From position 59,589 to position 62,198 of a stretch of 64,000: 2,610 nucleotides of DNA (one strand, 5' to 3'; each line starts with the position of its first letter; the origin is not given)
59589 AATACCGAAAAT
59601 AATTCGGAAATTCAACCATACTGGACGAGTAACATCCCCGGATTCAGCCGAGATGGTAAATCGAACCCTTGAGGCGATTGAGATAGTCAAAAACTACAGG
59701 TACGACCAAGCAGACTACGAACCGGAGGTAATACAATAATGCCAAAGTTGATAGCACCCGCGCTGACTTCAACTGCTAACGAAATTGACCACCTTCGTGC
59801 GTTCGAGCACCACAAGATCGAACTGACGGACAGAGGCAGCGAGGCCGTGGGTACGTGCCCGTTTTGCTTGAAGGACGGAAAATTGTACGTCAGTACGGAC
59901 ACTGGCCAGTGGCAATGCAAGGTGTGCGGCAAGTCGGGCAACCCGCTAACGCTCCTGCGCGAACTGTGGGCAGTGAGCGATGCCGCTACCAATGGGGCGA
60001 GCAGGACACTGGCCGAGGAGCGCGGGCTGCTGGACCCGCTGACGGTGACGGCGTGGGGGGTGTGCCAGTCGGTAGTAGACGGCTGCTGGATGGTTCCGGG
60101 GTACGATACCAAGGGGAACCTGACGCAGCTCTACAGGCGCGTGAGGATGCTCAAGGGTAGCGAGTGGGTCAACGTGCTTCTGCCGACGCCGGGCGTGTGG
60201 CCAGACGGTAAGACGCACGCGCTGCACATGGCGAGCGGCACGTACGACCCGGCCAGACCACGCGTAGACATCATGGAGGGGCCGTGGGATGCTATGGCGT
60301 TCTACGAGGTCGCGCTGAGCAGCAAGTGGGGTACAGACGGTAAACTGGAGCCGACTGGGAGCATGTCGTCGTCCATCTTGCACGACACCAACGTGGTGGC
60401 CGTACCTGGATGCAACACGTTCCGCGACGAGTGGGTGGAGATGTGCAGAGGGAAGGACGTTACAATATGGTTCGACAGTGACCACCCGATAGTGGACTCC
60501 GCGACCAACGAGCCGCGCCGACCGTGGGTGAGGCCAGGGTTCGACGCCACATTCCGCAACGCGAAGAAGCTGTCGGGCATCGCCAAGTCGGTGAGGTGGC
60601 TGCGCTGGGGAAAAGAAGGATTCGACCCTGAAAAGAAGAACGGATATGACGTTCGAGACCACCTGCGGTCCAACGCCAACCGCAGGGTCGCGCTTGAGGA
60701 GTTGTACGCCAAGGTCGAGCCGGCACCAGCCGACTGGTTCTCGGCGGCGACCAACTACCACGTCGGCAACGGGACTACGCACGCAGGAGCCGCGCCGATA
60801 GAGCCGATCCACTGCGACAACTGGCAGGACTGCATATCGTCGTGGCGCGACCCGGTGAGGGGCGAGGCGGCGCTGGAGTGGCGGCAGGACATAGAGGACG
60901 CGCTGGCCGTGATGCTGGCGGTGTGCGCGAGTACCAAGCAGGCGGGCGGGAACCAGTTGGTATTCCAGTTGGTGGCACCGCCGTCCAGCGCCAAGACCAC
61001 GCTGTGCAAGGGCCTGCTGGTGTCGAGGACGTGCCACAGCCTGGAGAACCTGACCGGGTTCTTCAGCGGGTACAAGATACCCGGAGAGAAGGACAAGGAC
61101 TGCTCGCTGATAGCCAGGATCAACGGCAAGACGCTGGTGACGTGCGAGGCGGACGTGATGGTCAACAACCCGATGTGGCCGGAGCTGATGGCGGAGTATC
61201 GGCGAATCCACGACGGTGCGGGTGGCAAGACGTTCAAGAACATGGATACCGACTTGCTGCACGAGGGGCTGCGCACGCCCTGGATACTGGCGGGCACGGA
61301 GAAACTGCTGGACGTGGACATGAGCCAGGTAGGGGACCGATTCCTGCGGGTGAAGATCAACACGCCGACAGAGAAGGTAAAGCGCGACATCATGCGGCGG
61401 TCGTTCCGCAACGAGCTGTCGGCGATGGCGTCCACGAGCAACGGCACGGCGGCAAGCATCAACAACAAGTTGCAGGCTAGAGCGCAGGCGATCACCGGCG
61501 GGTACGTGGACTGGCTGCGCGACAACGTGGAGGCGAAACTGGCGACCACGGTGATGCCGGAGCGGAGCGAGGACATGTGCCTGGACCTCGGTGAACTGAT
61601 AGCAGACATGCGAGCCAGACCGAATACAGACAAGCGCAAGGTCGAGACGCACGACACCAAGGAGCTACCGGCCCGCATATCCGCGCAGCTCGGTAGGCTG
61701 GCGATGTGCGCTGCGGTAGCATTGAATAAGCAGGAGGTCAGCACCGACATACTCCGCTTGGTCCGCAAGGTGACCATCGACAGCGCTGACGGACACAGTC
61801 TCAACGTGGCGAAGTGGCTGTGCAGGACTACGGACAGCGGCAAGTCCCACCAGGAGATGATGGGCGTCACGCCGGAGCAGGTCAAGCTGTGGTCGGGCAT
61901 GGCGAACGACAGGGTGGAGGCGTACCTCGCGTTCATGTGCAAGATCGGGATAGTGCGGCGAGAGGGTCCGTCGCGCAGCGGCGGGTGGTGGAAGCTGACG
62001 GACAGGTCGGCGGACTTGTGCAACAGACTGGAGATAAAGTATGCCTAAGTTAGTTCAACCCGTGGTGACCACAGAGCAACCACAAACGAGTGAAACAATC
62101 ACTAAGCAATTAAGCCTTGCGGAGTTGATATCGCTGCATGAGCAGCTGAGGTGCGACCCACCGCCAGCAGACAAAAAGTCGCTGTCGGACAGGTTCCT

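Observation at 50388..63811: About ten early/replication genes start with the heptapeptide M-P-x-L-x-x-P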

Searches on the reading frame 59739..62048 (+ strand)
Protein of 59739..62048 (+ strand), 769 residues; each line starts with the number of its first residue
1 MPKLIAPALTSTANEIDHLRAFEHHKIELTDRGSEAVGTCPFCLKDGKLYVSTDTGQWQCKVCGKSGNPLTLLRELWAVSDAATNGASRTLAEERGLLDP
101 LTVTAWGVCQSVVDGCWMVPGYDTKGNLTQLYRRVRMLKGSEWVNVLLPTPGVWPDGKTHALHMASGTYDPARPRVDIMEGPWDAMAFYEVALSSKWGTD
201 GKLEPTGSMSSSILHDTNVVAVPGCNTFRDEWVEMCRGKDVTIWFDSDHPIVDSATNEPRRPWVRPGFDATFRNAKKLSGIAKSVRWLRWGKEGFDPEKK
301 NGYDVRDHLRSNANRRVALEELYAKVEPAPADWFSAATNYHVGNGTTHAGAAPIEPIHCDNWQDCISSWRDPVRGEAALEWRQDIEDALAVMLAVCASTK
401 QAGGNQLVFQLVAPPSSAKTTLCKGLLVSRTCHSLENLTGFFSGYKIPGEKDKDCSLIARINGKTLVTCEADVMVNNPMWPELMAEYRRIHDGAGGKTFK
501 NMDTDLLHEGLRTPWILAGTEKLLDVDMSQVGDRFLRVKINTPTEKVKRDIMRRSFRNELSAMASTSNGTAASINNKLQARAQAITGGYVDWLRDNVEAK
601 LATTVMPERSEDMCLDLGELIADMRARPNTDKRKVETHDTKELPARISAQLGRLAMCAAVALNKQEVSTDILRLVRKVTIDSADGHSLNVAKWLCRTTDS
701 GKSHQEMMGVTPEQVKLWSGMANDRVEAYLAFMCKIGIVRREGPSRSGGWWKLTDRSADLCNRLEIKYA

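Call 8: search_protein_families(library=pfam, proteins=[window:59739-62048:+], max_evalue=0.01)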
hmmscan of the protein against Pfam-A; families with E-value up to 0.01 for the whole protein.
window:59739-62048:+ (769 aa): 2 families
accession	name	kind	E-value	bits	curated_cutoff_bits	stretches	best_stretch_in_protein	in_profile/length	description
PF01807.25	Zn_ribbon_DnaG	-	7.8e-05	22.8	24.9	1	24-78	20-75/98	CHC2 zinc finger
PF12760.12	Zn_ribbon_IS1595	-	9.3e-05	22.8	25.4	1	39-65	20-45/46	Transposase zinc-ribbon domain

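Call 9: search_protein_families(library=phrogs, proteins=[window:59739-62048:+], max_evalue=0.001)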
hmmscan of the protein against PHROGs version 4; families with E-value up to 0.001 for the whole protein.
window:59739-62048:+ (769 aa): 1 family
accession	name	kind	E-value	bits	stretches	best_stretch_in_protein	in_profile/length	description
phrog_47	-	DNA, RNA and nucleotide metabolism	8.7e-11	42.1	1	20-93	33-106/947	DNA primase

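Call 10: find_related_loci(query=window:59739-62048:+, collection=viral_contigs, flank=10000)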
Query window:59739-62048:+ (769 aa) in viral_contigs; peptide patterns used: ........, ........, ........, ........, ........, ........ (x = any residue, [..] = any of these).
16 stretches matched a pattern, but none encodes a relative of the query by tblastn (E <= 1e-3).

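Call 11: find_homologous_proteins(query=window:59739-62048:+)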
Query window:59739-62048:+ (769 aa): 174 proteins with E <= 0.001 among 8000 candidates; the best 120 are listed.
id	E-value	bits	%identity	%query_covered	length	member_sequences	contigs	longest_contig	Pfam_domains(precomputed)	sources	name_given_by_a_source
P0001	0.0e+0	1807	100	100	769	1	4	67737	-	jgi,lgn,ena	-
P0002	5.5e-274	929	56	97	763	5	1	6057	-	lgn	-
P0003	1.7e-262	891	53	98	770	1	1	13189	-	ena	-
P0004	2.9e-247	841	52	97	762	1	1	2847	-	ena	-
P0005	8.5e-243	826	49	100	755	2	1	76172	PF01807.26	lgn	-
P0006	3.5e-241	821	52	97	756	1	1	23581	-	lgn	-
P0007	2.5e-231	788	49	98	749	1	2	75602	PF01807.26,PF12760.13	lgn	-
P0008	8.8e-231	786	48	99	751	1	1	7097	PF01807.26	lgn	-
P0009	3.1e-229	781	49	99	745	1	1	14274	PF01807.26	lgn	-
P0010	6.3e-224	764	47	97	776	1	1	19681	PF01807.26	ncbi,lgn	-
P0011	7.4e-221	754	50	97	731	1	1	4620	-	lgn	-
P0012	1.2e-220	753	49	99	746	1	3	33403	-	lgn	-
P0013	2.6e-220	752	49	97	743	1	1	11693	PF01807.26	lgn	-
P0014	2.8e-220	752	49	98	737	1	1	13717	-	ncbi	-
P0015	4.4e-218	744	47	98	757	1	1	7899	-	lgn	-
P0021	4.5e-214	731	48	97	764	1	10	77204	-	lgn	-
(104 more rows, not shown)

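Call 13: find_encoding_contigs(protein=P0001, flank=10000, max_places=4)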
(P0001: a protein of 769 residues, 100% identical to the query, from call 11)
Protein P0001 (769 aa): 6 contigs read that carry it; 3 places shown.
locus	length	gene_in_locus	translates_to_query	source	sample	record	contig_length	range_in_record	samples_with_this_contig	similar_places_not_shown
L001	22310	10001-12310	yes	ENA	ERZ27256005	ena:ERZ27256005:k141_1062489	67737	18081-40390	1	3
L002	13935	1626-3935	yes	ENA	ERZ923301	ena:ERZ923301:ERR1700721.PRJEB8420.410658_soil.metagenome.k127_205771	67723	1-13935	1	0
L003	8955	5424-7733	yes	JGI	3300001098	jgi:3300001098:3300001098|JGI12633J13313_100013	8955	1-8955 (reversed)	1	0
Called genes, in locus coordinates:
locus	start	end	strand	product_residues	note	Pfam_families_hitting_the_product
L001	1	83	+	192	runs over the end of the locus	PF03167:UDG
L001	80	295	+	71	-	-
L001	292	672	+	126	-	-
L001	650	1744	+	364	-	PF05970:PIF1 (faint), PF13604:AAA_30, PF13245:AAA_19, PF01443:Viral_helicase1 (faint), PF13538:UvrD_C_2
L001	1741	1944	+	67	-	-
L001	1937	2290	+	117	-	-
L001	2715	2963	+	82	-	-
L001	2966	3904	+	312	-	PF13479:AAA_24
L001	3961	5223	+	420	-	-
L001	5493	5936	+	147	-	-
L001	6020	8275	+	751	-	PF01612:DNA_pol_A_exo1 (weak), PF00476:DNA_pol_A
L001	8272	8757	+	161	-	-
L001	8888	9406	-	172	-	-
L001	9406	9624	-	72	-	-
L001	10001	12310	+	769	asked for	-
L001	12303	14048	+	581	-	PF01555:N6_N4_Mtase (faint)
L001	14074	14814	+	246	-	PF00291:PALP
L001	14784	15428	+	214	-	-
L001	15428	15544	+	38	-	-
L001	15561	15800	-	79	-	-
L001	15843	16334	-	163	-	-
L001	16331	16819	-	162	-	-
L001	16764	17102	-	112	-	-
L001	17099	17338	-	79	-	-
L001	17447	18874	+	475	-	PF01555:N6_N4_Mtase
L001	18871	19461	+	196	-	-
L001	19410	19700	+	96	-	-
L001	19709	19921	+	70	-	-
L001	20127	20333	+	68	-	-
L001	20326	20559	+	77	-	-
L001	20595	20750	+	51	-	-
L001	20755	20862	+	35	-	-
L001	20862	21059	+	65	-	-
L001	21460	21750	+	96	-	-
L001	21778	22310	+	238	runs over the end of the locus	PF13412:HTH_24 (faint)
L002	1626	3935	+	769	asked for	-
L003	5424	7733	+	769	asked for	-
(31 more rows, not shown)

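Call 15: find_related_loci(query=A1, collection=viral_contigs, flank=10000)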
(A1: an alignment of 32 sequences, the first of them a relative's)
Query A1 (769 aa) in viral_contigs; peptide patterns used: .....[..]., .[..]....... (x = any residue, [..] = any of these).
80 stretches matched a pattern; 71 encode a relative of the query (tblastn E <= 1e-3); 71 distinct loci.
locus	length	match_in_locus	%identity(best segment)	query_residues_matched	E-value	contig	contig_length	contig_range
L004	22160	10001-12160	47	17-764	0e+0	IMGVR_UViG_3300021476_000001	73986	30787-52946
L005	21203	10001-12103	36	19-739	8e-131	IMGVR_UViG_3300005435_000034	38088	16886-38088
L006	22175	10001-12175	34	1-745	2e-121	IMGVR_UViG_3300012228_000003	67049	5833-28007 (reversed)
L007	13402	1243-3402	33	19-766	3e-119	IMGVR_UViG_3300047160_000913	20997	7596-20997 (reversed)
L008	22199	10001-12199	34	3-760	3e-118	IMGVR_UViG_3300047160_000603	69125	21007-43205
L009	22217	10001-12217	33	17-764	7e-118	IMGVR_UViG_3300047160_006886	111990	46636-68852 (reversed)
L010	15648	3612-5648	33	17-741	2e-117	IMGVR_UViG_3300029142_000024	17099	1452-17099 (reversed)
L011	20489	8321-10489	34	19-755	5e-117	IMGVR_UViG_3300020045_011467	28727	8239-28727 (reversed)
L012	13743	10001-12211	34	1-756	2e-116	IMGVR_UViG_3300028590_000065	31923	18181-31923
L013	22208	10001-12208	34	17-760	4e-116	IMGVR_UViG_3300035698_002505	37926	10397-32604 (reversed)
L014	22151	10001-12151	32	21-768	6e-116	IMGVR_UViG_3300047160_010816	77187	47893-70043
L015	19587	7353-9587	34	19-764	3e-114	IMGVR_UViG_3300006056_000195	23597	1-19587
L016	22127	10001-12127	33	1-739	4e-114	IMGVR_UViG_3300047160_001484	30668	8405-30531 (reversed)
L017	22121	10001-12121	33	17-749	5e-114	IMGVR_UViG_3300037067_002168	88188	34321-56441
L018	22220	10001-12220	32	1-756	4e-112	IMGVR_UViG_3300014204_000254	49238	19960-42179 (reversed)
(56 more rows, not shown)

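Call 22: find_related_loci(query=A1, collection=genome_contigs, flank=10000)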
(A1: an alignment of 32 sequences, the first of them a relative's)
Query A1 (769 aa) in genome_contigs; peptide patterns used: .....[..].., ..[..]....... (x = any residue, [..] = any of these).
25 stretches matched a pattern; 5 encode a relative of the query (tblastn E <= 1e-3); 5 distinct loci.
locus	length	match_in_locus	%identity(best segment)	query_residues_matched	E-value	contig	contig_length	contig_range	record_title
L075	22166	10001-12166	33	19-766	3e-111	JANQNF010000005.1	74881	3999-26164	MAG: archaeon isolate PL23a_bin.95 k99_6408542, whole genome shotgun sequence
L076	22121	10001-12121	29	19-737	1e-77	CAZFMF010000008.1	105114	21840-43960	MAG TPA_asm: uncultured Pseudobdellovibrionaceae bacterium isolate SRP287051_co1_153 genome assembly, contig: NODE_429_l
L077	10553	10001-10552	44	17-204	5e-36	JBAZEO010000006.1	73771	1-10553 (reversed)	MAG: Dehalococcoidia bacterium isolate SO_2017_LW3_128 NODE_696_length_73771_cov_6.883399_LW162_2017, whole genome shotg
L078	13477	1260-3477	33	17-749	4e-108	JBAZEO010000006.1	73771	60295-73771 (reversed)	MAG: Dehalococcoidia bacterium isolate SO_2017_LW3_128 NODE_696_length_73771_cov_6.883399_LW162_2017, whole genome shotg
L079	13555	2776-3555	30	9-307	2e-27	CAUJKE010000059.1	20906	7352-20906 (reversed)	MAG: Planctomycetota bacterium isolate KLAP142 genome assembly, contig: KLAP142_454522, whole genome shotgun sequence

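Call 23: find_encoding_contigs(protein=P0005, flank=10000, max_places=1)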
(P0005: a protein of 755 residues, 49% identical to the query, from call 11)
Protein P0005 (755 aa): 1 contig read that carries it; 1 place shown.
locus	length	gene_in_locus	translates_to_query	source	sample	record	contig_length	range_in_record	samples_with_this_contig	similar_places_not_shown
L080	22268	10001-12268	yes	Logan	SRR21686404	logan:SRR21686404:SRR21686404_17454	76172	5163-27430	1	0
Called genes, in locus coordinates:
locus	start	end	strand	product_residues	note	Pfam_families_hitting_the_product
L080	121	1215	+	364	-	PF05970:PIF1 (weak), PF13086:AAA_11 (faint), PF13604:AAA_30, PF13245:AAA_19, PF01443:Viral_helicase1 (weak), PF18335:SH3_13 (weak), PF13538:UvrD_C_2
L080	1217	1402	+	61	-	-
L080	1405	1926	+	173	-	PF05565:Sipho_Gp157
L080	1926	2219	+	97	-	-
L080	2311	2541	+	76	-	-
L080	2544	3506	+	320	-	PF13479:AAA_24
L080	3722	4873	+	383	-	-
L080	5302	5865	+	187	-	-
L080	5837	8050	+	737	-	PF01612:DNA_pol_A_exo1 (weak), PF00476:DNA_pol_A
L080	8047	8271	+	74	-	PF11753:DUF3310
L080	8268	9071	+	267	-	PF02511:Thy1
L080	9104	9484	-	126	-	-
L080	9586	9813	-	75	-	-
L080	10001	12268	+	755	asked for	PF01807:Zn_ribbon_DnaG (weak)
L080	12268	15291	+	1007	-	PF01555:N6_N4_Mtase (weak), PF14528:LAGLIDADG_3 (weak)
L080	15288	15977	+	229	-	-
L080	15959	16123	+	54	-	-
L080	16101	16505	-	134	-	-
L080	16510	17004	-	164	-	PF10263:SprT-like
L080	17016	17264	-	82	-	-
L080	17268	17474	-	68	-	-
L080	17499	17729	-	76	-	-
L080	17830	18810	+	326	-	PF00145:DNA_methylase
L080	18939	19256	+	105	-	-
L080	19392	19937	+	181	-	-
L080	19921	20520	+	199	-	-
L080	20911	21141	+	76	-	-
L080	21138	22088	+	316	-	-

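Call 24: find_encoding_contigs(protein=P0003, flank=10000, max_places=1)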
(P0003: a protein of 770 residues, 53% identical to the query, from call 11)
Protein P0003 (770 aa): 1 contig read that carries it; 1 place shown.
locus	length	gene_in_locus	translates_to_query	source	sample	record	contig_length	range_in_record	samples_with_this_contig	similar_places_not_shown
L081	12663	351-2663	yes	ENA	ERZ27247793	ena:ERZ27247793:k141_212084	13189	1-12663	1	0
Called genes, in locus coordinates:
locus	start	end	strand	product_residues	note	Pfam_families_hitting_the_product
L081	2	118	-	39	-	?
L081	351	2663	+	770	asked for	-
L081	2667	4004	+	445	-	PF01555:N6_N4_Mtase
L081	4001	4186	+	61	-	-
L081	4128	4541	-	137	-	-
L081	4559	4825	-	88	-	-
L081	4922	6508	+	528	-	PF01555:N6_N4_Mtase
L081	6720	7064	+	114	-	-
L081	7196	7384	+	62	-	-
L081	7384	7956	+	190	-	-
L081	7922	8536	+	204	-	-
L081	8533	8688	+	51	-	-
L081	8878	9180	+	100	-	-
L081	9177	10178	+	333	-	-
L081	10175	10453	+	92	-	-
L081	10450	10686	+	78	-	-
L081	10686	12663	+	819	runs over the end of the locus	PF06381:Phage_portal_3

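Call 25: find_encoding_contigs(protein=P0021, flank=10000, max_places=1)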
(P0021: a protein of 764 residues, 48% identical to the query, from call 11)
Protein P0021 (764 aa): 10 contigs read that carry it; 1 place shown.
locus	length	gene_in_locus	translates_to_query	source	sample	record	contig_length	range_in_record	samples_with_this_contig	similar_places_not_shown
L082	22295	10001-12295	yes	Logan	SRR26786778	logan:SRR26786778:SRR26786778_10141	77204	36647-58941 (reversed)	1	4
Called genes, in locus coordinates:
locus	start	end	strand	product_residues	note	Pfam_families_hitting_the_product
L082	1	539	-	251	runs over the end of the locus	-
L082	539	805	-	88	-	-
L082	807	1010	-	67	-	-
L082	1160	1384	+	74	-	-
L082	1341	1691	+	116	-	-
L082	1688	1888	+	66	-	-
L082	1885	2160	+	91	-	-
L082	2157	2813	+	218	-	PF03167:UDG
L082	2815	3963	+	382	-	PF12705:PDDEXK_1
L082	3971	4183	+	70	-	-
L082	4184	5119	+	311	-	PF13479:AAA_24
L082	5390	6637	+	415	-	-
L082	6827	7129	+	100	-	-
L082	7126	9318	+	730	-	PF01612:DNA_pol_A_exo1 (weak), PF00476:DNA_pol_A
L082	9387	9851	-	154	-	-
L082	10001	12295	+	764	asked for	-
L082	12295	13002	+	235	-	PF01555:N6_N4_Mtase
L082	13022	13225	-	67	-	-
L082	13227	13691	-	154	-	-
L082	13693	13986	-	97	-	-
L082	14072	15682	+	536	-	PF01555:N6_N4_Mtase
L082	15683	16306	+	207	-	-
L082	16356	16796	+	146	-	PF12637:TSCPD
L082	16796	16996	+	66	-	-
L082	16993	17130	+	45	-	-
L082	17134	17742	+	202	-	-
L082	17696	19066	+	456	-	PF03237:Terminase_6N, PF04466:Terminase_3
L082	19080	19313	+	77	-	PF07866:DUF1653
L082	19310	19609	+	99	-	-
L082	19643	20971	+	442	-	-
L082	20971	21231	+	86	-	-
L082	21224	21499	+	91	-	-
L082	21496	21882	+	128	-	-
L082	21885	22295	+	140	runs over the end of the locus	-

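Call 37: find_related_loci(query=A1, collection=metagenome_contigs, flank=10000)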
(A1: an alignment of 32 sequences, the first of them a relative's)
Query A1 (769 aa) in metagenome_contigs; peptide patterns used: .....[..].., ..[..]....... (x = any residue, [..] = any of these).
151 stretches matched a pattern; 133 encode a relative of the query (tblastn E <= 1e-3); the best 80 are kept; 80 distinct loci.
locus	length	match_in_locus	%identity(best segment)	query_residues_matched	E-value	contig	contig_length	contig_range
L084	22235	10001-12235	47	15-764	0e+0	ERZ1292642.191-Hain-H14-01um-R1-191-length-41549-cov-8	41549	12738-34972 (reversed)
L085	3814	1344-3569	47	18-764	0e+0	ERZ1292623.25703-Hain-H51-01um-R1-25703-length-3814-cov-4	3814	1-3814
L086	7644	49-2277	46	1-764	0e+0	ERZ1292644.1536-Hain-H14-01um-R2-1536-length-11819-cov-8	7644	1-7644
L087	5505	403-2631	46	1-764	0e+0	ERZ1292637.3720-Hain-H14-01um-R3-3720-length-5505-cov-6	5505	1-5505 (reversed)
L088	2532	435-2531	47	1-721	0e+0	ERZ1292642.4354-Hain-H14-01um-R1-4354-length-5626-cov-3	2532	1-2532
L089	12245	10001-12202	46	15-764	0e+0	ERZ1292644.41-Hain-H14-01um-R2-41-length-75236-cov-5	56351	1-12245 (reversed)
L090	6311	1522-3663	46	13-764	0e+0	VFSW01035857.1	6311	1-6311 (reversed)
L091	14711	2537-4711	45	10-764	0e+0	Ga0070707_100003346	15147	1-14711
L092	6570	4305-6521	44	10-764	0e+0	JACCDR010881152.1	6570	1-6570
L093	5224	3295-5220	46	10-683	0e+0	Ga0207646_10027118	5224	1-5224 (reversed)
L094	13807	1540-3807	42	1-764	0e+0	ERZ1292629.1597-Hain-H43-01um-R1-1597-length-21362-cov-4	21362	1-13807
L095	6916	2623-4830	43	19-760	0e+0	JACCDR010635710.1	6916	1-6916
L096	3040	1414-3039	51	1-559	0e+0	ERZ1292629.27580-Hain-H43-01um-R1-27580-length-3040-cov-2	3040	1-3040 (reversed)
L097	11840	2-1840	47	131-764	4e-178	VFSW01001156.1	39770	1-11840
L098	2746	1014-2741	48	17-594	4e-173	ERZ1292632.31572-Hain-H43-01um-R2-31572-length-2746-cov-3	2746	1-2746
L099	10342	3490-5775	39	1-760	6e-151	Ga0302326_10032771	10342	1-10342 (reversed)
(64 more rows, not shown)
